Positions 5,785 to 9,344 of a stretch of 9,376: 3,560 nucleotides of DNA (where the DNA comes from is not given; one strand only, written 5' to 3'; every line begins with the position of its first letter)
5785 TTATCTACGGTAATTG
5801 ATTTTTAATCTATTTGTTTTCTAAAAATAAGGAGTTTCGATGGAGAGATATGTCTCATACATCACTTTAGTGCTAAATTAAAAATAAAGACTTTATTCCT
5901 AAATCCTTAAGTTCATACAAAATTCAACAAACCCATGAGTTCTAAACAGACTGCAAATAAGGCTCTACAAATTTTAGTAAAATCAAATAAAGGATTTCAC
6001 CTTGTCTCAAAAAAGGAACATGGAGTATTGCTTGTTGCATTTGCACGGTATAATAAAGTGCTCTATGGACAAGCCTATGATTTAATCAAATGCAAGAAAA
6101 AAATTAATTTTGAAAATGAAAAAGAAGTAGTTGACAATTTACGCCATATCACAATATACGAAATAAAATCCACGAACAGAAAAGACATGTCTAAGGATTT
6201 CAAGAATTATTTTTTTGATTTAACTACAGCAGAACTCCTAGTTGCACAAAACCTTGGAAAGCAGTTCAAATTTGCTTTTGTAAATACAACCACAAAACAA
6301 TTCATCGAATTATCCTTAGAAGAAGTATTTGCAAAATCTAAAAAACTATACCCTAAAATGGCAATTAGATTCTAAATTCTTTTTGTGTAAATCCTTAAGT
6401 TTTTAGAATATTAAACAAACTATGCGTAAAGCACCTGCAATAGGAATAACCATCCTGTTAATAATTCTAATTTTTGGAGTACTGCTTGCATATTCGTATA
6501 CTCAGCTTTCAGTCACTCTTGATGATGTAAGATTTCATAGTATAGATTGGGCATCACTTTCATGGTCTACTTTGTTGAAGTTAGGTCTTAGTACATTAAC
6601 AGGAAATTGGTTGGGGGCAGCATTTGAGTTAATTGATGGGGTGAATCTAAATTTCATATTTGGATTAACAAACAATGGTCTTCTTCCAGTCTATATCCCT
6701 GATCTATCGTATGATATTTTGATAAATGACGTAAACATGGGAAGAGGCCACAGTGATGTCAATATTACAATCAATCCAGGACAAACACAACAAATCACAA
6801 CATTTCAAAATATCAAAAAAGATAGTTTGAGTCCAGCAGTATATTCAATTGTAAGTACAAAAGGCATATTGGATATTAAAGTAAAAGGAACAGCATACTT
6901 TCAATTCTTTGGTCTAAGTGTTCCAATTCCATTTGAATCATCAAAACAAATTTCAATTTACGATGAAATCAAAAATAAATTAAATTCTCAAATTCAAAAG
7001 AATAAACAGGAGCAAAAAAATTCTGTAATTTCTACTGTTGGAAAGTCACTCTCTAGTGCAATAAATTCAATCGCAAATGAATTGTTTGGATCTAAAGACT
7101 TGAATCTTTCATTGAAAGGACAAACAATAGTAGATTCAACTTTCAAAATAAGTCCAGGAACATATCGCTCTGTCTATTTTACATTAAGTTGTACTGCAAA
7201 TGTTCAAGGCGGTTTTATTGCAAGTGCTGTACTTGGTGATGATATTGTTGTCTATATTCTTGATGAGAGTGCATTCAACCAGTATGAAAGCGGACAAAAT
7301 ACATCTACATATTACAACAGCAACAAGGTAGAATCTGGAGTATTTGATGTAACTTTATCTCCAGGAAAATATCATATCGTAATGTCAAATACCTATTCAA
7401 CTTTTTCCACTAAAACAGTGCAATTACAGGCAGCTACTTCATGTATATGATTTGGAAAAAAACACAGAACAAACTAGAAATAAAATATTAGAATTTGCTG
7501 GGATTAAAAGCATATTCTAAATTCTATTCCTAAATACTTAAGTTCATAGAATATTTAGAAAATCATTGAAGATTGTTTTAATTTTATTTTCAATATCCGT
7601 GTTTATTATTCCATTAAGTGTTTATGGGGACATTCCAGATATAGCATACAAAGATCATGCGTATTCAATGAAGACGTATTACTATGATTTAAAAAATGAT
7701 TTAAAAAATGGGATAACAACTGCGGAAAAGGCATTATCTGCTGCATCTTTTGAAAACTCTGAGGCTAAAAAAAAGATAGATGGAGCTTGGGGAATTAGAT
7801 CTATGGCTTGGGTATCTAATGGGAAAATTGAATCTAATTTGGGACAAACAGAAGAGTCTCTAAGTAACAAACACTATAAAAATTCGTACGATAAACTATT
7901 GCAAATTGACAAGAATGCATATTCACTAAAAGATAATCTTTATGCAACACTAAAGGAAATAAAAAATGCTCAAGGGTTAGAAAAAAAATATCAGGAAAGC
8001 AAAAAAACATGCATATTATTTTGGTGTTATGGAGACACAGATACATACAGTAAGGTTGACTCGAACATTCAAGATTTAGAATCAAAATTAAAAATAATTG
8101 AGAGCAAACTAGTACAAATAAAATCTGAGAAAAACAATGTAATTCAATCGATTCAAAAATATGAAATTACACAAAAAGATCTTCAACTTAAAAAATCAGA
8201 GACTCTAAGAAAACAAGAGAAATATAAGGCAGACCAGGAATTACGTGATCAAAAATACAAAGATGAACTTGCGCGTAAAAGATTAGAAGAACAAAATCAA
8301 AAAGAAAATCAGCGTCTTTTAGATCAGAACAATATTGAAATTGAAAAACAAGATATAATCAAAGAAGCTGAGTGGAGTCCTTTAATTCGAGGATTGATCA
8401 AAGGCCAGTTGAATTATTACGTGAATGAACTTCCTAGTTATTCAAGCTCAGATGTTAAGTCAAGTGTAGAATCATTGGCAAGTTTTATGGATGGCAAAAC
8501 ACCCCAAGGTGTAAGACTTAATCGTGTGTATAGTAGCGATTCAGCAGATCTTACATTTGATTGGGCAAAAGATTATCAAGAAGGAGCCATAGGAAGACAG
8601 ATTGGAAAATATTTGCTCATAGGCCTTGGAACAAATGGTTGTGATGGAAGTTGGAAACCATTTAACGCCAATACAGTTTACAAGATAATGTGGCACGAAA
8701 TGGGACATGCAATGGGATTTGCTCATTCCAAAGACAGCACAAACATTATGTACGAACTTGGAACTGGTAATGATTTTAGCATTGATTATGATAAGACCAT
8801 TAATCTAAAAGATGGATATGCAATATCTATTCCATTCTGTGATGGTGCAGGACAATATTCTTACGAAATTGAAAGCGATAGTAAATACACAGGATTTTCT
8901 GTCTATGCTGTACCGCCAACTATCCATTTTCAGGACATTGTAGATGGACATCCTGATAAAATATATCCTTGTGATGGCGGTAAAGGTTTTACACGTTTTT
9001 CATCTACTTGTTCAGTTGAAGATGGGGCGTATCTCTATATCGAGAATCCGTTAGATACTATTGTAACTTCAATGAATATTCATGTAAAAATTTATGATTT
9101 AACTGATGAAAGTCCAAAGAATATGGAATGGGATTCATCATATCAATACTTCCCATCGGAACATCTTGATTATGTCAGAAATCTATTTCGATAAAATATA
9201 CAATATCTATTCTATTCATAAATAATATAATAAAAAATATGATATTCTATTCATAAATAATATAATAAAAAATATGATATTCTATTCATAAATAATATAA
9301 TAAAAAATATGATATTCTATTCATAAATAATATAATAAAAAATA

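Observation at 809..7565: One conserved ~40-nt BRE/TATA-to-start cassette precedes eight consecutive + strand genes at fixed spacing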

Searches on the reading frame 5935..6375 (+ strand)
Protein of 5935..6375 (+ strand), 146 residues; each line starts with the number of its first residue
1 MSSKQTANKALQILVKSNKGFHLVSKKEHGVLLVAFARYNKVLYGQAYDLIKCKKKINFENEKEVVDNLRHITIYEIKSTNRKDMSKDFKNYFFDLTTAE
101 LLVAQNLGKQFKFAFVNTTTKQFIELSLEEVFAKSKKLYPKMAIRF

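Call 7: search_protein_families(library=pfam, proteins=[window:5935-6375:+], max_evalue=0.01)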
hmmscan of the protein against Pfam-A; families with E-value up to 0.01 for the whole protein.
window:5935-6375:+ (146 aa): 0 families

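Call 80: list_cluster_members(proteins=[P0001, window:5935-6372:+, window:5151-5798:+])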
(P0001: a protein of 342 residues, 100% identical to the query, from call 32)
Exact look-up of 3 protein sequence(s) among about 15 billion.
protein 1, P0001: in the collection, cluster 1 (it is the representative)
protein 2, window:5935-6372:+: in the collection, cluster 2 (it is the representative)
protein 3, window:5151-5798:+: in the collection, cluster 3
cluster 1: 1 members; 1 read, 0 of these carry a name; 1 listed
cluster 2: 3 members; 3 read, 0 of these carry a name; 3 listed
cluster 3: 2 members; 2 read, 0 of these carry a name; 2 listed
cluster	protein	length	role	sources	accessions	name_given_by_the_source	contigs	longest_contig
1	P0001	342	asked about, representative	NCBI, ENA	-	-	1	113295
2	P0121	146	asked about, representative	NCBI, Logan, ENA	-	-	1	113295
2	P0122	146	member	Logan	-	-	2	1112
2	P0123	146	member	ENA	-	-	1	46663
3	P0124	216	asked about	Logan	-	-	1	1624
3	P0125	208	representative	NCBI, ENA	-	-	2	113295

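Call 87: search_protein_families(library=phrogs, proteins=[window:5935-6372:+], max_evalue=0.001)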
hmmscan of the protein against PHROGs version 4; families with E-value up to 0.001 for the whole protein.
window:5935-6372:+ (146 aa): 0 families

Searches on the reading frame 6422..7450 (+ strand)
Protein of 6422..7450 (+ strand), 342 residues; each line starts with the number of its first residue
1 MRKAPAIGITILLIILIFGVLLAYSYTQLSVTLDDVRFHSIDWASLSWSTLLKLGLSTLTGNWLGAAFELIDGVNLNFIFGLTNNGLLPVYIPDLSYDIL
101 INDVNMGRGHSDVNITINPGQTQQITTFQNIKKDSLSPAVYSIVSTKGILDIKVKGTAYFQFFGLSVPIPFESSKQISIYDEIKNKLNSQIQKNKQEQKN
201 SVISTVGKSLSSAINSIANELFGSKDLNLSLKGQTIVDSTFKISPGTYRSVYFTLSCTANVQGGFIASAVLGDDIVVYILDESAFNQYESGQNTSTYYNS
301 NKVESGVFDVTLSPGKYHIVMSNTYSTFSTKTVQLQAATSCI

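Call 7: search_protein_families(library=pfam, proteins=[window:6422-7450:+], max_evalue=0.01)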
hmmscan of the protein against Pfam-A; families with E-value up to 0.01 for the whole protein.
window:6422-7450:+ (342 aa): 2 families
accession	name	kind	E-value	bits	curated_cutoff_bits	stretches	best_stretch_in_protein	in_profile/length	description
PF03168.19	LEA_2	-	9.7e-07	29.6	25.4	1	84-174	6-97/98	Late embryogenesis abundant protein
PF01105.29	EMP24_GP25L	-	0.00024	21.6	25.9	1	240-338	3-96/182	emp24/gp25L/p24 family/GOLD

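Call 13: find_encoding_contigs(protein=window:6422-7447:+, flank=10000, max_places=6)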
Protein window:6422-7447:+ (342 aa): 1 contig read that carries it; 1 place shown.
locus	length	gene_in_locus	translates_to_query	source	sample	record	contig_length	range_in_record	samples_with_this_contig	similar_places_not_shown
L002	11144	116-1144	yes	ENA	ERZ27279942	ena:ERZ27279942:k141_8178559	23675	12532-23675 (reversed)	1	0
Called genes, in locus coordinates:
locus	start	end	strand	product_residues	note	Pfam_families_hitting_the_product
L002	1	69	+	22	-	?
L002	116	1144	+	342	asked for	PF03168:LEA_2 (weak)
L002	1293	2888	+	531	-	PF00413:Peptidase_M10 (weak)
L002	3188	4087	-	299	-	-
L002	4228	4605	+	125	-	-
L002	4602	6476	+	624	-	PF03175:DNA_pol_B_2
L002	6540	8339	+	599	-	PF13271:DUF4062, PF24883:NPHP3_N (faint), PF13173:AAA_14 (weak)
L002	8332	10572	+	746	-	-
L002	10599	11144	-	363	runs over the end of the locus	-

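Call 32: find_homologous_proteins(query=window:6422-7447:+)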
Query window:6422-7447:+ (342 aa): 365 proteins with E <= 0.001 among 3104 candidates; the best 120 are listed.
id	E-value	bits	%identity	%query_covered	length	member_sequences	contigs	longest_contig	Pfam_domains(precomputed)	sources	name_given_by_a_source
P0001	8.3e-217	736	100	100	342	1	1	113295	PF03168.20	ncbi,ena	-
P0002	4.0e-153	527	72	99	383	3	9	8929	PF03168.20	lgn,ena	-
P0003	1.1e-152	526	71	93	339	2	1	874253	PF03168.20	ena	-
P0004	2.0e-151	522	70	99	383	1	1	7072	PF03168.20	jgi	-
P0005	1.3e-150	519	69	100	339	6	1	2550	-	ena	-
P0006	4.9e-147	507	69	99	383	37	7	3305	PF03168.20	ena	-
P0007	1.4e-146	506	68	94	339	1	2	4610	PF03168.20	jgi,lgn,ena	-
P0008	2.6e-142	492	65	93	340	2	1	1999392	PF03168.20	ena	-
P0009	2.2e-141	489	65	94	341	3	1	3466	-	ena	-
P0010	2.7e-141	488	64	100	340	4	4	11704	PF03168.20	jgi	-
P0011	6.3e-141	487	63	94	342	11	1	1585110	-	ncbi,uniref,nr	ncbi:hypothetical protein [Nitrosopumilus oxyclinae]|uniref:hypothetical protein n=1 Tax=Nitrosopumi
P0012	1.3e-140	486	63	100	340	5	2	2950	PF03168.20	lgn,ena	-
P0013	2.2e-140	485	64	93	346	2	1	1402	-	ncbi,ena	-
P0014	3.2e-139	481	64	100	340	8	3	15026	PF03168.20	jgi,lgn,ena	-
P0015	4.5e-139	481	69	94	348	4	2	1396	PF03168.20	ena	-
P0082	1.0e-118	414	57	95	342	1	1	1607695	-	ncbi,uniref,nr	ncbi:hypothetical protein [Nitrosarchaeum koreense]|uniref:Uncharacterized protein n=1 Tax=Nitrosarc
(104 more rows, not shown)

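Call 33: find_encoding_contigs(protein=P0003, flank=10000, max_places=2)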
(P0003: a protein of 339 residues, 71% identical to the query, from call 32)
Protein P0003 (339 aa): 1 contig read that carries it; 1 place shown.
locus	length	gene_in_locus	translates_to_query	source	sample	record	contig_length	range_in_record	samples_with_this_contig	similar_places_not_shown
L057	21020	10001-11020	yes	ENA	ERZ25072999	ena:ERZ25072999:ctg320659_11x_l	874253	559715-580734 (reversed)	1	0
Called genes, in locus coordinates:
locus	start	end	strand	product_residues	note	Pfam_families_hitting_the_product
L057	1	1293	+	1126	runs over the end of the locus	PF03833:PolC_DP2_N, PF24844:PolC_DP2_central, PF24846:PolC_DP2_cat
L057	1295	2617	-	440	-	PF00464:SHMT, PF00155:Aminotran_1_2, PF01212:Beta_elim_lyase (weak)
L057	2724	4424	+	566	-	-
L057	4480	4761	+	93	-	-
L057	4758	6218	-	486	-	PF03951:Gln-synt_N, PF00120:Gln-synt_C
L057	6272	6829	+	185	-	PF22090:Gins51_C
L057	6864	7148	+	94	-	-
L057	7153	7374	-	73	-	PF01428:zf-AN1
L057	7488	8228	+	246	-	PF00106:adh_short, PF08659:KR, PF13561:adh_short_C2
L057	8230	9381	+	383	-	PF07992:Pyr_redox_2, PF21706:FCSD_central (faint), PF07992:Pyr_redox_2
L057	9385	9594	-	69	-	-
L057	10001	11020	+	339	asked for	PF03168:LEA_2 (weak)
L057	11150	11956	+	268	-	PF25213:HVO_A0261_N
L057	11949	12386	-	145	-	-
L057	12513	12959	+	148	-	PF00582:Usp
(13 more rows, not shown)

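Call 34: find_encoding_contigs(protein=P0082, flank=10000, max_places=2)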
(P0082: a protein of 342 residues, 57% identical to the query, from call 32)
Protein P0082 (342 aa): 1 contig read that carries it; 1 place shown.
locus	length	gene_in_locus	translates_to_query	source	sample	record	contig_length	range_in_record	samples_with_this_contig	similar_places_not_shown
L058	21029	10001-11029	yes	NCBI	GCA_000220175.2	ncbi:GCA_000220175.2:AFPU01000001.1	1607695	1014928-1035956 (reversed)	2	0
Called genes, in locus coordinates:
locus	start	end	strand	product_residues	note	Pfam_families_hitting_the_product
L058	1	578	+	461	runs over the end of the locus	PF23023:Anti-Pycsar_Apyc1 (faint), PF12706:Lactamase_B_2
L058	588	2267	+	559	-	PF12161:HsdM_N, PF02384:N6_Mtase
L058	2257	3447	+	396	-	PF01420:Methylase_S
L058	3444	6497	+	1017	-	PF04313:HSDR_N, PF00270:DEAD, PF04851:ResIII, PF18766:SWI2_SNF2, PF22679:T1R_D3-like, PF11867:T1RH-like_C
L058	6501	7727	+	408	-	PF01420:Methylase_S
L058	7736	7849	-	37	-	-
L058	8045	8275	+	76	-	PF10571:UPF0547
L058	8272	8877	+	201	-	-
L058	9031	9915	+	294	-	PF00565:SNase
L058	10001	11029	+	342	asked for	-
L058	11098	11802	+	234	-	PF12773:DZR (weak), PF13240:Zn_Ribbon_1 (faint)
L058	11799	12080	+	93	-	PF12773:DZR (weak), PF13240:Zn_Ribbon_1, PF13248:Zn_ribbon_3 (faint)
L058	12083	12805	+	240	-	PF13240:Zn_Ribbon_1, PF14803:Zn_ribbon_Nudix (faint)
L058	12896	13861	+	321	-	PF00413:Peptidase_M10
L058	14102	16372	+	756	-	PF10137:CAP12-PCTIR_TIR (faint), PF22077:C2c1_Nuc-II (faint), PF13424:TPR_12 (faint), PF13181:TPR_8 (faint)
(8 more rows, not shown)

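Call 65: search_protein_families(library=pfam, alignment_id=A5, max_evalue=0.00001)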
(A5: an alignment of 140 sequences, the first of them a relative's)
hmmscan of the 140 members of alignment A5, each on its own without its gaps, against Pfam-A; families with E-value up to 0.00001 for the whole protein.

A. member 1, L002:8314-10569:+ (752 aa): 0 families

B. families by the number of members that match (of 140 scanned): 200 families (the first 25 are shown)
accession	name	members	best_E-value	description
PF00589.27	Phage_integrase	4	1.3e-15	Phage integrase family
PF07719.23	TPR_2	3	6e-22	Tetratricopeptide repeat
PF01266.30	DAO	3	3.9e-17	FAD dependent oxidoreductase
PF14559.12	TPR_19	3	8.5e-15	Tetratricopeptide repeat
PF01835.25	MG2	3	6.5e-13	MG2 domain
PF09334.17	tRNA-synt_1g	2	3.3e-137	tRNA synthetases class I (M)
PF01406.26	tRNA-synt_1e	2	2.9e-127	tRNA synthetases class I (C) catalytic domain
PF07992.20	Pyr_redox_2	2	6.3e-56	Pyridine nucleotide-disulphide oxidoreductase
PF00382.24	TFIIB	2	1.5e-38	Transcription factor TFIIB repeat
PF13426.13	PAS_9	2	9.5e-29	PAS domain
PF00989.32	PAS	2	1.4e-28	PAS fold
PF13738.12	Pyr_redox_3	2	6.8e-26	Pyridine nucleotide-disulphide oxidoreductase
PF01926.29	MMR_HSR1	2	5.9e-24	50S ribosome-binding GTPase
PF00271.37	Helicase_C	2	2.6e-23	Helicase conserved C-terminal domain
PF04851.21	ResIII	2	7.6e-22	Type III restriction enzyme, res subunit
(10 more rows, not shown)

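Call 81: find_encoding_contigs(protein=P0121, flank=10000, max_places=4)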
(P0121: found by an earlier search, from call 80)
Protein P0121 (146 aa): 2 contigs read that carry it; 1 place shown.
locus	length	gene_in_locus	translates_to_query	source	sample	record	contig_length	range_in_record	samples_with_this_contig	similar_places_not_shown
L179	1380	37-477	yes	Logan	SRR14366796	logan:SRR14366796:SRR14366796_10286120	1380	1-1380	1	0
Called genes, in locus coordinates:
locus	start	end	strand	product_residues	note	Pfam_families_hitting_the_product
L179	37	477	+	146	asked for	-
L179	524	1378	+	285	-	?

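Call 82: find_encoding_contigs(protein=P0123, flank=10000, max_places=4)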
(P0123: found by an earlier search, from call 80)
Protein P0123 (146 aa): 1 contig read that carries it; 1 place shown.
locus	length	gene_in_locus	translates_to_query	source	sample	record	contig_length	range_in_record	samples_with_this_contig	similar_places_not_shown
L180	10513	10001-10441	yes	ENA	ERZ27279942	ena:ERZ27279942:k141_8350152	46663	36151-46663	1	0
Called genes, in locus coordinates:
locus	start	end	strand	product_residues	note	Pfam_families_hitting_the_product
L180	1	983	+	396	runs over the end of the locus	PF01012:ETF, PF00766:ETF_alpha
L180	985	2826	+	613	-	PF01266:DAO (weak), PF01494:FAD_binding_3 (faint), PF03486:HI0933_like (weak)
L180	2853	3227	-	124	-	-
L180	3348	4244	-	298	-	PF02678:Pirin, PF05726:Pirin_C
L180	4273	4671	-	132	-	PF01243:PNPOx_N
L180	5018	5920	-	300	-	PF04326:SLFN_AlbA_2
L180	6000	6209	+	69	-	-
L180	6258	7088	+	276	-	-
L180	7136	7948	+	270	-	PF13248:Zn_ribbon_3 (faint), PF12773:DZR, PF13240:Zn_Ribbon_1 (weak)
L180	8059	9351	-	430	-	PF04326:SLFN_AlbA_2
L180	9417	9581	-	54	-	-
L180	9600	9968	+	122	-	-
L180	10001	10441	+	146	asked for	-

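Call 87: search_protein_families(library=phrogs, proteins=[L002:3191-4087:-, L002:4228-4602:+, L002:4602-6473:+, L002:6540-8336:+, L002:8332-10569:+], max_evalue=0.001)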
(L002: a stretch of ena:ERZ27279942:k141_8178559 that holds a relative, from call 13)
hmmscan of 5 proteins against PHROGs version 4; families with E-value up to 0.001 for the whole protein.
L002:3191-4087:- (299 aa): 0 families

L002:4228-4602:+ (125 aa): 0 families

L002:4602-6473:+ (624 aa): 3 families
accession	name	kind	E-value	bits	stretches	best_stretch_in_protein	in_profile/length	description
phrog_11768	-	DNA, RNA and nucleotide metabolism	1.2e-60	206.9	1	20-579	17-592/647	DNA polymerase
phrog_1907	-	DNA, RNA and nucleotide metabolism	2.1e-21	77.2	1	24-571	7-603/629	DNA polymerase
phrog_1252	-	DNA, RNA and nucleotide metabolism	1.6e-06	28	1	381-439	378-432/663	DNA polymerase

L002:6540-8336:+ (599 aa): 1 family
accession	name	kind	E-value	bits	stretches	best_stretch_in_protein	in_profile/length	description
phrog_3277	-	DNA, RNA and nucleotide metabolism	0.00051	20.9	0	186-264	9-87/168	DnaC-like helicase loader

L002:8332-10569:+ (746 aa): 1 family
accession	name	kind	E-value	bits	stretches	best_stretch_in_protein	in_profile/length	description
phrog_4455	-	unknown function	0.00064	20.9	0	322-385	7-72/83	-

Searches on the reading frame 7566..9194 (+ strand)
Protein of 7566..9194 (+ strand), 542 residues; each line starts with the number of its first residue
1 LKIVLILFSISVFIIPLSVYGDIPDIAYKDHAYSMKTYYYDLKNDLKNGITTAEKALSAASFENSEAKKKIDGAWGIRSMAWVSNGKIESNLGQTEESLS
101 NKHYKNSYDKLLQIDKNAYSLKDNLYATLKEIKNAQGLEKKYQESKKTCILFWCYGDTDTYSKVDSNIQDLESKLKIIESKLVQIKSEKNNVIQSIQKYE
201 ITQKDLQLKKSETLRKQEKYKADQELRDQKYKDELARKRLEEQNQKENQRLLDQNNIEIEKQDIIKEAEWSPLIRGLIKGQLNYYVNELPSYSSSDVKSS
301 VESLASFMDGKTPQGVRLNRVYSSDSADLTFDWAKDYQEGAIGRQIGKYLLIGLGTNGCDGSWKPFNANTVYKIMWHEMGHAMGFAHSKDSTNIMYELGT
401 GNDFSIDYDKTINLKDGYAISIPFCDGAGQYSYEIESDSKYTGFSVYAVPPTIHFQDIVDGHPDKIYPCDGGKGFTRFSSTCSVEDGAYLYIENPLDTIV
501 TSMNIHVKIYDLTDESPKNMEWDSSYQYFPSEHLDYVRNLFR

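Call 8: search_protein_families(library=pfam, proteins=[window:7566-9194:+], max_evalue=0.01)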
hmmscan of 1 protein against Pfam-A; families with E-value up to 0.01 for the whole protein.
window:7566-9194:+ (542 aa): 3 families
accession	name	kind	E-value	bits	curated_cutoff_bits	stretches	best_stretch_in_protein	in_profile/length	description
PF00413.30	Peptidase_M10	-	1.8e-06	28.4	24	1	328-400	87-137/159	Matrixin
PF10462.15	Peptidase_M66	-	0.0038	16.7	20.6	1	369-401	190-227/306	Peptidase M66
PF13583.11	Reprolysin_4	-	0.0097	16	22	0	314-438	79-178/203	Metallo-peptidase family M12B Reprolysin-like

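Call 11: find_encoding_contigs(protein=window:7566-9191:+, flank=10000, max_places=6)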
Protein window:7566-9191:+ (542 aa): no gene with exactly this product is on record in the collection.
